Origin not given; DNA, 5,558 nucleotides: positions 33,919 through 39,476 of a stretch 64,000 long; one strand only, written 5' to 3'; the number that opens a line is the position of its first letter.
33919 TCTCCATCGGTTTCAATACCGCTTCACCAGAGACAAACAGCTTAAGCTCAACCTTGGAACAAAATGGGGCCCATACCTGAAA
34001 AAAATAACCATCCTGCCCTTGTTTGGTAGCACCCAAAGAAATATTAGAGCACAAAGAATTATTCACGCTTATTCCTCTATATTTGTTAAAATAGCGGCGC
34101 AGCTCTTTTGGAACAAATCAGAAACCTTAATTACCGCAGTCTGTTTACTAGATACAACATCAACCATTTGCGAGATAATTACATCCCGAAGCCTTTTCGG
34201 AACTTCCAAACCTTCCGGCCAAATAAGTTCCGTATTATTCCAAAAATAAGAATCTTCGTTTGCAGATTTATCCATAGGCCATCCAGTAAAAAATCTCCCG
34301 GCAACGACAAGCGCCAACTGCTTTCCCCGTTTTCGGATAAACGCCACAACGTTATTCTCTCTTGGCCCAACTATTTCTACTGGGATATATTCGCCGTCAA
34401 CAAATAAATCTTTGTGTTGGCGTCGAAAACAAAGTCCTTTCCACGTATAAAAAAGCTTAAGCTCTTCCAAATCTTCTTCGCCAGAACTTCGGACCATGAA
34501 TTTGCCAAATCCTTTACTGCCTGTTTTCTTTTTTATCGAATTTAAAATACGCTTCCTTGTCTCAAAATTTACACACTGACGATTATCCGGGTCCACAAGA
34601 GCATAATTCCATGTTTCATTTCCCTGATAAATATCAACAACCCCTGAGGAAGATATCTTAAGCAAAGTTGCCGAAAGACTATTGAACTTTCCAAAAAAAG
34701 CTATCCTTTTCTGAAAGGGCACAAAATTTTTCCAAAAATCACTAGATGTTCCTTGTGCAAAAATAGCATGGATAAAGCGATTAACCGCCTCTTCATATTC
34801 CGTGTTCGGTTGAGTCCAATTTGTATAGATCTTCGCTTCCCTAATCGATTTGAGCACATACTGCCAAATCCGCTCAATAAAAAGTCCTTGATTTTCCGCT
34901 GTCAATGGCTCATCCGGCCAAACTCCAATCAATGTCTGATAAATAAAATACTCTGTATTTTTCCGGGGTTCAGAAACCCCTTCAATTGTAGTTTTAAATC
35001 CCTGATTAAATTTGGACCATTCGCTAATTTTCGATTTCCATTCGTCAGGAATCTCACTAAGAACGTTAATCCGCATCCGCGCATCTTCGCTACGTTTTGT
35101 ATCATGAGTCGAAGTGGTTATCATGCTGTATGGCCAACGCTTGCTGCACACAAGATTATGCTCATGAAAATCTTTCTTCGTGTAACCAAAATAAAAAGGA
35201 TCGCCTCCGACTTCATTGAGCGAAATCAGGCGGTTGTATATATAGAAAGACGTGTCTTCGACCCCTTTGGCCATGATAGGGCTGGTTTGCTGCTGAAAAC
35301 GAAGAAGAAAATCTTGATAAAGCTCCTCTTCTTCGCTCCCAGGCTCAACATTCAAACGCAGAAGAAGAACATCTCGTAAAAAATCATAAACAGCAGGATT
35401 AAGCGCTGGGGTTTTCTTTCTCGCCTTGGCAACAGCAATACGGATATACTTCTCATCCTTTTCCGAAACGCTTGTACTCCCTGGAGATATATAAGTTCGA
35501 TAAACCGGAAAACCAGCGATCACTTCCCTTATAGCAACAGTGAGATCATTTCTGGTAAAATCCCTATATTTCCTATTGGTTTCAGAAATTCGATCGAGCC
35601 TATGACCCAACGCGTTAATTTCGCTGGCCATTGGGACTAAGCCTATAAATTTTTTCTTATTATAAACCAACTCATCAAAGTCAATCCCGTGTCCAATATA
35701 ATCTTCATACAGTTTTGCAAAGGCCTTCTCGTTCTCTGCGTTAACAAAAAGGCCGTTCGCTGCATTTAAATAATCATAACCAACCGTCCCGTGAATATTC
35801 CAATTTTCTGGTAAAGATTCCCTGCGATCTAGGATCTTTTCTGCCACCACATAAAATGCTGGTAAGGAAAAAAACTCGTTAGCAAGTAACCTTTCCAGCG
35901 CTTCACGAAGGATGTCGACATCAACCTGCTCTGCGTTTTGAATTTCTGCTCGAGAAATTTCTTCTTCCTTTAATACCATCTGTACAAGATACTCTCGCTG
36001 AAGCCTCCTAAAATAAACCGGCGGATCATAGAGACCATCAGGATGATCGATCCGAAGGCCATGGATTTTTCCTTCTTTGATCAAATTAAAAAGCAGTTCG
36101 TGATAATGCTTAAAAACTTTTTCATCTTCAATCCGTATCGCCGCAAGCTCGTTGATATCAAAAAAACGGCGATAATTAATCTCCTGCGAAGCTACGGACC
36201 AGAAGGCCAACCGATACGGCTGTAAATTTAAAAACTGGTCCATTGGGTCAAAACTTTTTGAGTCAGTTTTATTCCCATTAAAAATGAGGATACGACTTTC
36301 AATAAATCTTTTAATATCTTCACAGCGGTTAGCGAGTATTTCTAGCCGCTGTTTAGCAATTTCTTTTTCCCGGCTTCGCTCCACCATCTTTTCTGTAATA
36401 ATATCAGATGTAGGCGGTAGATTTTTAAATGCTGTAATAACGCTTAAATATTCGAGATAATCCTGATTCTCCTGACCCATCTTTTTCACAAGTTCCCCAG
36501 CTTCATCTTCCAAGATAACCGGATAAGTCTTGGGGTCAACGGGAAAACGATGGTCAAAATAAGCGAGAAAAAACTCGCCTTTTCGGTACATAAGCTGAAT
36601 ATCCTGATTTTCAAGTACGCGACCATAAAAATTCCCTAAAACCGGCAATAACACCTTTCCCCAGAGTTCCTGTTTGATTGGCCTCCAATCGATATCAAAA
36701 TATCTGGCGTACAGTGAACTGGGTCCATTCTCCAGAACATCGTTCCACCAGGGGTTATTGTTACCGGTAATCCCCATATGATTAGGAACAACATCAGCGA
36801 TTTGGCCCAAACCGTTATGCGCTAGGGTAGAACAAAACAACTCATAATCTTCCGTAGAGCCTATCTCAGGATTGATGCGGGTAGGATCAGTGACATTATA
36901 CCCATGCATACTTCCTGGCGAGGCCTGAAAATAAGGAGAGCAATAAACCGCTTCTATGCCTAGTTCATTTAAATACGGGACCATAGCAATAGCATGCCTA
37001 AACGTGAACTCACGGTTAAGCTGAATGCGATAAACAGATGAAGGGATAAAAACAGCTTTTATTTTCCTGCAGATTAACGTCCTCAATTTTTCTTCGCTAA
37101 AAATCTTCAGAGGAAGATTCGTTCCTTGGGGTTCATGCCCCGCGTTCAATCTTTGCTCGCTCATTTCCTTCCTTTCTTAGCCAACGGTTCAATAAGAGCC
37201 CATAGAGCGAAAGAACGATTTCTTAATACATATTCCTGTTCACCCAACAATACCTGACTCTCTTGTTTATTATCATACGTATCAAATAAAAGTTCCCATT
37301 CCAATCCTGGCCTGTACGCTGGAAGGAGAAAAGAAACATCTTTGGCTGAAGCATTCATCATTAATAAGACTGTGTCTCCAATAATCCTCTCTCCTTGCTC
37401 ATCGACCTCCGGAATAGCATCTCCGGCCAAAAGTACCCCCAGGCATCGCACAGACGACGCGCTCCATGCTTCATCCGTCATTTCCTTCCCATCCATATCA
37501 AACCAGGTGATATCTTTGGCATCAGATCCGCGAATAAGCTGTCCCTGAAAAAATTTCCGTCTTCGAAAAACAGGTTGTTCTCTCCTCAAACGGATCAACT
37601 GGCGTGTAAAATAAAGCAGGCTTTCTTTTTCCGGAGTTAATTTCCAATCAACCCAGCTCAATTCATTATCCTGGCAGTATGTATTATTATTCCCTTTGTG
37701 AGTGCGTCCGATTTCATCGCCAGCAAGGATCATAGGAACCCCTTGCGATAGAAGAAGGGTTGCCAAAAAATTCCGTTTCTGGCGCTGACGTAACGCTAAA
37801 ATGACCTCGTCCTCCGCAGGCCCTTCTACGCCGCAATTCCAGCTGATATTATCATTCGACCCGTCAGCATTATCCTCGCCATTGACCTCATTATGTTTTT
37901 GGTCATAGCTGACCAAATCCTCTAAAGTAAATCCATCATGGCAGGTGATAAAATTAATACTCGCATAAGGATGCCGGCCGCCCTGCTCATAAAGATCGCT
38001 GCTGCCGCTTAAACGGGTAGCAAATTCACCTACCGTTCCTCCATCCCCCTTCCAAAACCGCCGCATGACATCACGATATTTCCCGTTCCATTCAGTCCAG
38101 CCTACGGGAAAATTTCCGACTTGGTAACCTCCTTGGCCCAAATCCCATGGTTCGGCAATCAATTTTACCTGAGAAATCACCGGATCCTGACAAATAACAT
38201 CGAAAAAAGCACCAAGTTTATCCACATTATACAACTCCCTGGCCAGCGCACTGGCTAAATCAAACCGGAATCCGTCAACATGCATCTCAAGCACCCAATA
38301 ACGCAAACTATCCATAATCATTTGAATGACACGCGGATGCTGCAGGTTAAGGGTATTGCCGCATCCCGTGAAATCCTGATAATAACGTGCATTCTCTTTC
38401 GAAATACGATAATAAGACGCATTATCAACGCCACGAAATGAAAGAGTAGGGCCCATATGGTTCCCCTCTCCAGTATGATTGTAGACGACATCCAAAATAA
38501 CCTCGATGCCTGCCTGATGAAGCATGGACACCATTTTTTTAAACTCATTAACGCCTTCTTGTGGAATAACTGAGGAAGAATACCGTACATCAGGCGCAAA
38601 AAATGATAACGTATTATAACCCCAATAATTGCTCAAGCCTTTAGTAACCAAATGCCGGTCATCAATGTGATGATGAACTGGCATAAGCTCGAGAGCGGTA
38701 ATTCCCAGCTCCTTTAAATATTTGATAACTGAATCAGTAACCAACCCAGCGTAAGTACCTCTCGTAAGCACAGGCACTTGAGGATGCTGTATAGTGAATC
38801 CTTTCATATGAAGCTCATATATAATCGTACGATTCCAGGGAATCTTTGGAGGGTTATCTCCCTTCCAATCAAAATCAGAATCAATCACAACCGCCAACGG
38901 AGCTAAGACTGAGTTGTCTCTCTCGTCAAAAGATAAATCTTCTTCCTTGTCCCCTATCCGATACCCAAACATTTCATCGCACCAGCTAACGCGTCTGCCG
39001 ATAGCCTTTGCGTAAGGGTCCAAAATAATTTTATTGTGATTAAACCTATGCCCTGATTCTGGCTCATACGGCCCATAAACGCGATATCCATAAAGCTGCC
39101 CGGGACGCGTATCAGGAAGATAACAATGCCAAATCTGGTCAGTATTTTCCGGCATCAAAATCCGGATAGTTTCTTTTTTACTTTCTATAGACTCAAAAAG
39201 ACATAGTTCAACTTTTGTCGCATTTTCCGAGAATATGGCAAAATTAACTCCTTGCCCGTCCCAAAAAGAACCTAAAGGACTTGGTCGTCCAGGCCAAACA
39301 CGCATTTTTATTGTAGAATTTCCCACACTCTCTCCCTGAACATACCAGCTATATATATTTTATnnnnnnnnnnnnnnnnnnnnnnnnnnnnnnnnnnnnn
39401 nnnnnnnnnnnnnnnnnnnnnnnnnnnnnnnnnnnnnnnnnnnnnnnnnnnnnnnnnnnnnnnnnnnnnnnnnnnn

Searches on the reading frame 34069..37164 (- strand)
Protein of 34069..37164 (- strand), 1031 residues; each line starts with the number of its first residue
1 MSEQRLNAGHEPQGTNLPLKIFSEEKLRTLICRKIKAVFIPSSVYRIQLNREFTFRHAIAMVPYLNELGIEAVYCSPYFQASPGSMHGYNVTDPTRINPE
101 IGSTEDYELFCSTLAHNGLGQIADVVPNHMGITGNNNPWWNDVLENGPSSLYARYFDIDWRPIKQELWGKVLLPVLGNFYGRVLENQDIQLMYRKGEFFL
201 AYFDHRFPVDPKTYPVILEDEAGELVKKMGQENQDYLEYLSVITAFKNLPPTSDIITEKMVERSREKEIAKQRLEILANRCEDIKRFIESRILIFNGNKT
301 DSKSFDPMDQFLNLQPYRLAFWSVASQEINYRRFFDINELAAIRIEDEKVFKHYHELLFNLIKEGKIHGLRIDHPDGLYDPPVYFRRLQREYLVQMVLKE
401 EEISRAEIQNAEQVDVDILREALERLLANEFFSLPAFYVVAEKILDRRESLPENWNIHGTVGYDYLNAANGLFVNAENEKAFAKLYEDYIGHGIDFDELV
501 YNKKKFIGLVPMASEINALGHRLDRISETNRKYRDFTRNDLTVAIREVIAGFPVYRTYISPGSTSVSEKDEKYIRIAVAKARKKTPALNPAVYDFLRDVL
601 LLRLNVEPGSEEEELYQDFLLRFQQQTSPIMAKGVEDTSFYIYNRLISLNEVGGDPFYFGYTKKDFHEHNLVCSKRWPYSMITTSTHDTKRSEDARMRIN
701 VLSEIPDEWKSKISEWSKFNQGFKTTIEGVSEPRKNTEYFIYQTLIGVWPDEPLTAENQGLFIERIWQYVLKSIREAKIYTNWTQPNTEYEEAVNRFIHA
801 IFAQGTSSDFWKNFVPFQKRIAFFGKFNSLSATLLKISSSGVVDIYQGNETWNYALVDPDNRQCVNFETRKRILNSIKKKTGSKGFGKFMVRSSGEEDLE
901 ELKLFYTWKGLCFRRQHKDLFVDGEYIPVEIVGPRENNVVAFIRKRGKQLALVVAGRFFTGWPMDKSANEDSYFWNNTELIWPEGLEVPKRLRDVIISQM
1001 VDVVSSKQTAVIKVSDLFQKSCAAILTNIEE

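Call 67: search_protein_families(library=pfam, proteins=[window:34069-37164:-], max_evalue=0.00001)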
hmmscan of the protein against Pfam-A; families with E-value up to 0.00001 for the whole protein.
window:34069-37164:- (1031 aa): 1 family
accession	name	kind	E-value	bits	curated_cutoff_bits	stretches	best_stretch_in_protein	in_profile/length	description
PF00128.31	Alpha-amylase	-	2.4e-17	63.7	22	1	61-205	24-154/446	Alpha amylase, catalytic domain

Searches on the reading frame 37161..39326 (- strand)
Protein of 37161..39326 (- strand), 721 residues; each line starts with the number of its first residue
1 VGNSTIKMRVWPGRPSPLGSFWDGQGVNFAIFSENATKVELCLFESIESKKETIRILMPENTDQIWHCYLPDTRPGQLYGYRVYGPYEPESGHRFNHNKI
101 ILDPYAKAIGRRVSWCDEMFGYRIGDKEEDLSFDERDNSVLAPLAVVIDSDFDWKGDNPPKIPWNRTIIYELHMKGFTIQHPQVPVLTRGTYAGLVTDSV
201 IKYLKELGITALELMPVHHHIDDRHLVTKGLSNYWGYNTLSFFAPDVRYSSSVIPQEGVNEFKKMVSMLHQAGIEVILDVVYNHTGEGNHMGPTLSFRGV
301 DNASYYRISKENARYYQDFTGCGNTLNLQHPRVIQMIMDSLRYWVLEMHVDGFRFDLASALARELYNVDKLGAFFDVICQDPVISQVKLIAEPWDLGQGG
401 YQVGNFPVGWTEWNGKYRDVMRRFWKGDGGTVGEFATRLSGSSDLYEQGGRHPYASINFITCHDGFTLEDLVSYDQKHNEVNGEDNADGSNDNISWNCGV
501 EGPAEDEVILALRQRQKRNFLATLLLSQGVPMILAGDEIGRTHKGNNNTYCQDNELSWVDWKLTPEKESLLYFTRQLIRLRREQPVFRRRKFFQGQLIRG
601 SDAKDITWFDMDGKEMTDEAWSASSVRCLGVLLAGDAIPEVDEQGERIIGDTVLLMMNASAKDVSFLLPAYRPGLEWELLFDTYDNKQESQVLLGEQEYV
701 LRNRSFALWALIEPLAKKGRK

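Call 67: search_protein_families(library=pfam, proteins=[window:37161-39326:-], max_evalue=0.00001)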
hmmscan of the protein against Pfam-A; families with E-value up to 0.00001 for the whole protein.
window:37161-39326:- (721 aa): 2 families
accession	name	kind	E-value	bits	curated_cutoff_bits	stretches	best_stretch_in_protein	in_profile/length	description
PF00128.31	Alpha-amylase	-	1.1e-18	68.1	22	1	190-547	16-363/446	Alpha amylase, catalytic domain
PF02922.24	CBM_48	-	1.2e-18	67.7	22.4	1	17-106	1-83/83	Carbohydrate-binding module 48 (Isoamylase N-terminal domain)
